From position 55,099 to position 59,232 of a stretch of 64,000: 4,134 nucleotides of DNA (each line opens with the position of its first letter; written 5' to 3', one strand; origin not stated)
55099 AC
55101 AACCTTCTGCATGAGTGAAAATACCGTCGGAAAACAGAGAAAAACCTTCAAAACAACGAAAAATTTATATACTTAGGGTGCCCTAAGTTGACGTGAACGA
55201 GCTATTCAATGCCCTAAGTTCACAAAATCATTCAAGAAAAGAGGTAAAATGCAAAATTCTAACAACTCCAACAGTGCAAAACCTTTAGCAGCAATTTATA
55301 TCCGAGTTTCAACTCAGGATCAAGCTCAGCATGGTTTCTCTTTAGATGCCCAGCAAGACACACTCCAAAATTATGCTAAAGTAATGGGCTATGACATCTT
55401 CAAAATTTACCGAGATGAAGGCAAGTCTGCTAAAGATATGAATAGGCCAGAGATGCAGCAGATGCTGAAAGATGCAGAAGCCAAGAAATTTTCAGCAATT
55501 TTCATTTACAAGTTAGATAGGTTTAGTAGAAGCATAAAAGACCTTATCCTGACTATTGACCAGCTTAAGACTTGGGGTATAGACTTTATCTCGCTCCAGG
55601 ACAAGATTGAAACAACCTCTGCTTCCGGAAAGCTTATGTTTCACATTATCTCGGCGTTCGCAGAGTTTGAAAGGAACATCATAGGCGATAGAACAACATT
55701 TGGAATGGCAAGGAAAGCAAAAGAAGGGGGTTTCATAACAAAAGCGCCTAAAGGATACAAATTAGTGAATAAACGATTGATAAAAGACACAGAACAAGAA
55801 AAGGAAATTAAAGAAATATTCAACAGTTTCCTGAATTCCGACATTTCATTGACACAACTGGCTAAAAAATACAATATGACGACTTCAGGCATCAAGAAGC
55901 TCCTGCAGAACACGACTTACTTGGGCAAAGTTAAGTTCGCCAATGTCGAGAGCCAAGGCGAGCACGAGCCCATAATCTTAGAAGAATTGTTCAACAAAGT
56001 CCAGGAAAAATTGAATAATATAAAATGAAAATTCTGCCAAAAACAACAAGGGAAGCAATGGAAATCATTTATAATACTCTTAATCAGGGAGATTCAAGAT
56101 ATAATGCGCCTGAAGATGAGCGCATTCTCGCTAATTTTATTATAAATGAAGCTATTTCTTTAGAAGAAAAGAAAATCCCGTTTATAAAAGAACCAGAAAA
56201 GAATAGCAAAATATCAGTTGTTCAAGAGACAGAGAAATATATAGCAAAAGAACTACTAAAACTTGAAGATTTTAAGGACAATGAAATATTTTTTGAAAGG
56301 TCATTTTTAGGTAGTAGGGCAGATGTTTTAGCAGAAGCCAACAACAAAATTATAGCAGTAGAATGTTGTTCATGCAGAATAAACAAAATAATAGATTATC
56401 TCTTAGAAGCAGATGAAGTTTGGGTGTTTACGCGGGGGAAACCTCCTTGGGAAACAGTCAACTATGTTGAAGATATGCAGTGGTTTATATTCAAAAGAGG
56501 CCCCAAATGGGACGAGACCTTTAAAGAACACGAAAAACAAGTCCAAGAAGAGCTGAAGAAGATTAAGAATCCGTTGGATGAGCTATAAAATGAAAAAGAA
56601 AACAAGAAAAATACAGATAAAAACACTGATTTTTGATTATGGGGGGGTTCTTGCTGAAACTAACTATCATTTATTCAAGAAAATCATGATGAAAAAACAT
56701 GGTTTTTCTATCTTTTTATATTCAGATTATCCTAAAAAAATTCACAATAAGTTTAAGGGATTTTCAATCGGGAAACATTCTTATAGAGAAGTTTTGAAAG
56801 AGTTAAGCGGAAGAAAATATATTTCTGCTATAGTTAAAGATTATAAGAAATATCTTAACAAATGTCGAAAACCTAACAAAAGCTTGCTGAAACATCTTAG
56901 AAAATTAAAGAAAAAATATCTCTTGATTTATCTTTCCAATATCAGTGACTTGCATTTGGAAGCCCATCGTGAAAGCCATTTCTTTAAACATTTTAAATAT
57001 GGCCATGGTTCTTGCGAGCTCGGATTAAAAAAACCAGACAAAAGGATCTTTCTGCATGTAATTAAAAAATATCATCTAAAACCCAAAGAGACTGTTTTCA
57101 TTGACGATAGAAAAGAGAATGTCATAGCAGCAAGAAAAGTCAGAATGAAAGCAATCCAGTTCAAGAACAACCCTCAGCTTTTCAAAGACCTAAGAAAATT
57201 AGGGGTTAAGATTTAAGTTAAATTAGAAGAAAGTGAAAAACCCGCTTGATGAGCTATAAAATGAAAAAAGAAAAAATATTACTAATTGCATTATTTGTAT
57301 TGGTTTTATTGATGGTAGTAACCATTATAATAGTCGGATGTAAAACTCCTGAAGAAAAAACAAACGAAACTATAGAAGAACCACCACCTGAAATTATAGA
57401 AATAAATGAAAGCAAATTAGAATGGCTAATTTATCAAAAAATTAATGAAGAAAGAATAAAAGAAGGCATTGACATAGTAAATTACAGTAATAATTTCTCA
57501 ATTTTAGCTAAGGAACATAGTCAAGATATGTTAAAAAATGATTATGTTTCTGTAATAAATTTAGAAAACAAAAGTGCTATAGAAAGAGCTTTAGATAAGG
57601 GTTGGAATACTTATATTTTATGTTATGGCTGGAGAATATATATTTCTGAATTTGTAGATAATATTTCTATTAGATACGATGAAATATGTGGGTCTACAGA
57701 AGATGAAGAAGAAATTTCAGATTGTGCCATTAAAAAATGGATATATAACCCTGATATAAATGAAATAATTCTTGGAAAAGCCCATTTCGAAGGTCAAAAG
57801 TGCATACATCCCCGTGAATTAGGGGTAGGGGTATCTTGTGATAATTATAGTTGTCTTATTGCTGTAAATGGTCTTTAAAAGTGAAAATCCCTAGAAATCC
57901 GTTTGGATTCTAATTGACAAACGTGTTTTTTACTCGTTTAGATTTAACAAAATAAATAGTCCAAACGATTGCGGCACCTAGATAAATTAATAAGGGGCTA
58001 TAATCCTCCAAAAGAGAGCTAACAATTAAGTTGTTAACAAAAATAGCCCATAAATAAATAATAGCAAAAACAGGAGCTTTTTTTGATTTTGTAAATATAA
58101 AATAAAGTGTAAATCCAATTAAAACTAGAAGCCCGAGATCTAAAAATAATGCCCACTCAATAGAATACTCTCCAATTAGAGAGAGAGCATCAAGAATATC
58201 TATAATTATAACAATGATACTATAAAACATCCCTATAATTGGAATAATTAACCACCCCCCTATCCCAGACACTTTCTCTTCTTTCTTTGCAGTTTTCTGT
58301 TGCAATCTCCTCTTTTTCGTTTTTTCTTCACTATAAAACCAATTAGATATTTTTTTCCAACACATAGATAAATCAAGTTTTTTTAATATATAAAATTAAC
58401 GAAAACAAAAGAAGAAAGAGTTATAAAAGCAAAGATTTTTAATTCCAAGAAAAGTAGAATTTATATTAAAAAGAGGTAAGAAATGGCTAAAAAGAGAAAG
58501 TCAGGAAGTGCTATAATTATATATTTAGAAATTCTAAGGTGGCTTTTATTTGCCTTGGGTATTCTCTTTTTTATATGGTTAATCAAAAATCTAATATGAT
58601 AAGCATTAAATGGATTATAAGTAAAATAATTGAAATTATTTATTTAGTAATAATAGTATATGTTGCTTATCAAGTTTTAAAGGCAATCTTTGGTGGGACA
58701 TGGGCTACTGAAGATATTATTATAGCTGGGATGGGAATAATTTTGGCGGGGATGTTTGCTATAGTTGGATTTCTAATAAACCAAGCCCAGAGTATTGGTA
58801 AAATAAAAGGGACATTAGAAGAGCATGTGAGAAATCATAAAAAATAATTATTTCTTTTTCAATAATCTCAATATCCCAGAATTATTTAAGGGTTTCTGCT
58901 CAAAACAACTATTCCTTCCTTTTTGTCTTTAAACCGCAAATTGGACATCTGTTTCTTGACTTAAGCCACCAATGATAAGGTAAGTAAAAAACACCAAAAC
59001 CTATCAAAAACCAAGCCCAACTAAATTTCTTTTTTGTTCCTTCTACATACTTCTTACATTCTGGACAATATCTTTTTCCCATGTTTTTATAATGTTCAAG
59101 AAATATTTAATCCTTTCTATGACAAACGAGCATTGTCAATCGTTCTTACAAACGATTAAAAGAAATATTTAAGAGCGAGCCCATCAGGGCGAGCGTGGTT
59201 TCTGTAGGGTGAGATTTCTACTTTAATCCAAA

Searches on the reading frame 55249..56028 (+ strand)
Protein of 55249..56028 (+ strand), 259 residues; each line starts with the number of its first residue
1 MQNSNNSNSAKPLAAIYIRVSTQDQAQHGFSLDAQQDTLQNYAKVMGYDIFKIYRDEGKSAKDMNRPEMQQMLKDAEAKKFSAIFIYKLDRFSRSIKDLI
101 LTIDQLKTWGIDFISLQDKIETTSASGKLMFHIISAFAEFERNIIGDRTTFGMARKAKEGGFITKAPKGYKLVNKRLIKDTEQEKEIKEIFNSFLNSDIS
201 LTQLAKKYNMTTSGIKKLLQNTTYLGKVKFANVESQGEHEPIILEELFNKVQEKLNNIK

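Call 5: search_protein_families(library=ncbifam, proteins=[window:55249-56028:+], max_evalue=0.1)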
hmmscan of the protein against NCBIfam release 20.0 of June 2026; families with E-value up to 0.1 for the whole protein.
window:55249-56028:+ (259 aa): 9 families
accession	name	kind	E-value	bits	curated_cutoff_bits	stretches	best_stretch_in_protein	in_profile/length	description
NF047343.1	SCCmet_CcrB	equivalog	4.6e-47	160.9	900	1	14-257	9-281/542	cassette chromosome recombinase CcrB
NF047347.1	SCCmet_CcrC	equivalog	1.3e-33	116.3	900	1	14-233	5-243/558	cassette chromosome recombinase CcrC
NF041201.1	recomb_XisF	equivalog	2.1e-28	99.5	375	1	17-256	4-276/465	fdxN element excision recombinase XisF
NF047344.1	SCCmet_CcrA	equivalog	3.6e-22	79.1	700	1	16-254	6-247/442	cassette chromosome recombinase CcrA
NF049883.1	resolv_YneB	equivalog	4.8e-16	58.9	175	1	14-162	2-147/211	YneB family resolvase-like protein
NF009949.0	PRK13413.1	equivalog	2.9e-11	43.4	272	1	17-222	5-196/203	master DNA invertase Mpi family serine-type recombinase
NF033518.0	transpos_IS607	equivalog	3.3e-11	43.1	110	1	7-107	49-145/187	IS607 family transposase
TIGR03197.1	MnmC_Cterm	equivalog_domain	0.019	14.1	174.2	1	8-91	38-121/400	FAD-dependent 5-carboxymethylaminomethyl-2-thiouridine(34) oxidoreductase MnmC1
NF045758.2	YlxM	equivalog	0.028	14.5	80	1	188-223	22-57/72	YlxM family DNA-binding protein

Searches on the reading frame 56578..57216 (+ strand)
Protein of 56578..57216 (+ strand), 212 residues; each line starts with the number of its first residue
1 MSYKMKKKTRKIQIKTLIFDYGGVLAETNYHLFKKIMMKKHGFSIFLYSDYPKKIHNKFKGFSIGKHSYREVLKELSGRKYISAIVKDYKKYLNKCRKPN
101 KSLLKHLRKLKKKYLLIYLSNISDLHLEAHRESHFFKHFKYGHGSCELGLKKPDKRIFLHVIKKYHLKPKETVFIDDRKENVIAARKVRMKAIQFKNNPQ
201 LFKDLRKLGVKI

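Call 5: search_protein_families(library=ncbifam, proteins=[window:56578-57216:+], max_evalue=0.1)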
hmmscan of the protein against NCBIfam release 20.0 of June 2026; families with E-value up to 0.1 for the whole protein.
window:56578-57216:+ (212 aa): 31 families (the best 25 are shown)
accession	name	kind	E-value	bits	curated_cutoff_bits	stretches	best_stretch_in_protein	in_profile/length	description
TIGR02247.1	HAD-1A3-hyp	subfamily_domain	2.2e-19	70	125.4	1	13-208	1-208/211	epoxide hydrolase N-terminal domain-like phosphatase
TIGR01509.1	HAD-SF-IA-v3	subfamily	3.3e-14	53.3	29.4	1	119-193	85-152/154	HAD-IA family hydrolase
NF006991.0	PRK09456.1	equivalog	2e-11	44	295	1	102-198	91-187/199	glucose-1-phosphatase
TIGR02253.1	CTE7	subfamily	3.6e-09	36.7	169.75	1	49-200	56-199/221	TIGR02253 family HAD-type hydrolase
TIGR02252.1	DREG-2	subfamily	9.6e-09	35.3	155.2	1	79-193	88-202/203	HAD hydrolase, REG-2-like, family IA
NF008087.0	PRK10826.1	equivalog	3e-08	33.6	191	1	11-195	4-191/222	hexitol phosphatase HxpB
TIGR02254.1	YjjG_YfnB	equivalog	3.3e-08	33.3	159.9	1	46-187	40-188/223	YjjG family noncanonical pyrimidine nucleotidase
NF009695.0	PRK13222.1-2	equivalog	3.9e-08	33.1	225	1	80-193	76-191/226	phosphoglycolate phosphatase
TIGR01990.1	bPGM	equivalog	1.5e-07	31.6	189.4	1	14-193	1-184/187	beta-phosphoglucomutase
TIGR01993.1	Pyr-5-nucltdase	equivalog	8.8e-07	28.9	142.9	1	95-193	76-181/183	pyrimidine 5'-nucleotidase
TIGR02009.1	PGMB-YQAB-SF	subfamily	1.6e-06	28.5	153.35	1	14-193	1-184/186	beta-phosphoglucomutase family hydrolase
TIGR01549.1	HAD-SF-IA-v1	subfamily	6.2e-05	23.4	23.3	1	107-188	71-148/149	HAD-IA family hydrolase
TIGR01656.1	Histidinol-ppas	subfamily_domain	8.5e-05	22.5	84.15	1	149-193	99-143/149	histidinol-phosphate phosphatase domain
NF009698.0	PRK13223.1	equivalog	0.00033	19.9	466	1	135-193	140-198/272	phosphoglycolate phosphatase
NF005264.0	PRK06769.1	equivalog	0.00034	20.5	217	1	146-194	89-135/175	HAD-IIIA family hydrolase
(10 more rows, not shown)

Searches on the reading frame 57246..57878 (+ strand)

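Call 5: search_protein_families(library=ncbifam, proteins=[window:57246-57878:+], max_evalue=0.1)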
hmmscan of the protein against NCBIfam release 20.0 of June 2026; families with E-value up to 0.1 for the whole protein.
window:57246-57878:+ (210 aa): 2 families
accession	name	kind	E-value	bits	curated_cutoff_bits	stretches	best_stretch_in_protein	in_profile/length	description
NF052539.1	DivAsocLipDalA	equivalog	0.00012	21.9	200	1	20-123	4-112/169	divisome-associated lipoprotein DalA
TIGR02909.1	spore_YkwD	subfamily_domain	0.004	17.1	171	1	62-102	8-48/127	uncharacterized protein, YkwD family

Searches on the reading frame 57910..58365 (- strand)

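Call 3: search_protein_families(library=pfam, proteins=[window:57910-58365:-], max_evalue=0.1)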
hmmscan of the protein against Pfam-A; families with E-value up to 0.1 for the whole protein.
window:57910-58365:- (151 aa): 2 families
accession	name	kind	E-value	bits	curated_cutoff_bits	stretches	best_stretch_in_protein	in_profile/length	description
PF10754.15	DUF2569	-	7.3e-13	49.6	26.5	1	33-150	2-143/143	Protein of unknown function (DUF2569)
PF20990.2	DUF2207_C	-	0.0047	17.1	33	1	8-92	116-187/247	Predicted membrane protein (DUF2207) C-terminal domain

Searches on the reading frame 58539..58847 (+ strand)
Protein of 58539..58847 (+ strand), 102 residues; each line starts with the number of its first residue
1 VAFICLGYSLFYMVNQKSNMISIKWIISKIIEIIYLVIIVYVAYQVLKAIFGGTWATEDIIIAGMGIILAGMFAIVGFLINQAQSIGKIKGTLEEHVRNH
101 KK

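Call 3: search_protein_families(library=pfam, proteins=[window:58539-58847:+], max_evalue=0.1)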
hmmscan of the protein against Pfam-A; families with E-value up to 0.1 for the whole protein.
window:58539-58847:+ (102 aa): 3 families
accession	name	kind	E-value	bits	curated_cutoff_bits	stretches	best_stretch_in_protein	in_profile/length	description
PF20122.4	DUF6512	-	0.024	15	26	1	5-75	62-133/181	Family of unknown function (DUF6512)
PF20617.3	DUF6803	-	0.026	15.2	27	1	9-91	39-120/162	Family of unknown function (DUF6803)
PF14110.11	DUF4282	-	0.047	14.7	27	1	24-80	6-59/86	Domain of unknown function (DUF4282)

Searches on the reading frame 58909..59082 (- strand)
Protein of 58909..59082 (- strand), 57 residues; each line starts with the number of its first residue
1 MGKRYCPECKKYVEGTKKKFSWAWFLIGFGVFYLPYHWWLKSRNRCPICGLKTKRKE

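Call 3: search_protein_families(library=pfam, proteins=[window:58909-59082:-], max_evalue=0.1)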
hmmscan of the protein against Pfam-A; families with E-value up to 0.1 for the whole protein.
window:58909-59082:- (57 aa): 12 families
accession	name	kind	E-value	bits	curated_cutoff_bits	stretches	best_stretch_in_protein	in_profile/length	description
PF13248.11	Zn_ribbon_3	-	0.0034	17.3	27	0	3-13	2-11/26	zinc-ribbon domain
PF12773.13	DZR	-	0.017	15.7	27.3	1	2-54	11-35/45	Double zinc ribbon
PF03119.21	DNA_ligase_ZBD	-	0.019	15.3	25.8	0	45-57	1-13/27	NAD-dependent DNA ligase C4 zinc finger domain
PF06170.17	DUF983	-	0.023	15.5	22.6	0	37-55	2-20/85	Protein of unknown function (DUF983)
PF20173.3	ZnF_RZ-type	-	0.025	14.7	27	0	1-18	29-46/54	RZ type zinc finger domain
PF14690.11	Zn_ribbon_ISL3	-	0.027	15.3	25.5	0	44-56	3-15/47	zinc-finger of transposase IS204/IS1001/IS1096/IS1165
PF10601.15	zf-LITAF-like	-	0.028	15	23.8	0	5-51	7-64/70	LITAF-like zinc ribbon domain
PF12678.13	zf-rbx1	-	0.038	14.7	31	0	39-49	44-54/55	RING-H2 zinc finger domain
PF13920.12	zf-C3HC4_3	-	0.065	13.5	27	0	42-53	35-46/49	Zinc finger, C3HC4 type (RING finger)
PF24460.1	DUF7575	-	0.079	12.8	28.5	0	44-50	4-10/28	Domain of unknown function (DUF7575)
PF13639.12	zf-RING_2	-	0.08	13.7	27.3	0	38-49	32-43/44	Ring finger domain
PF03884.20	YacG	-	0.096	12.9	25.5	0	6-18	3-15/52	DNA gyrase inhibitor YacG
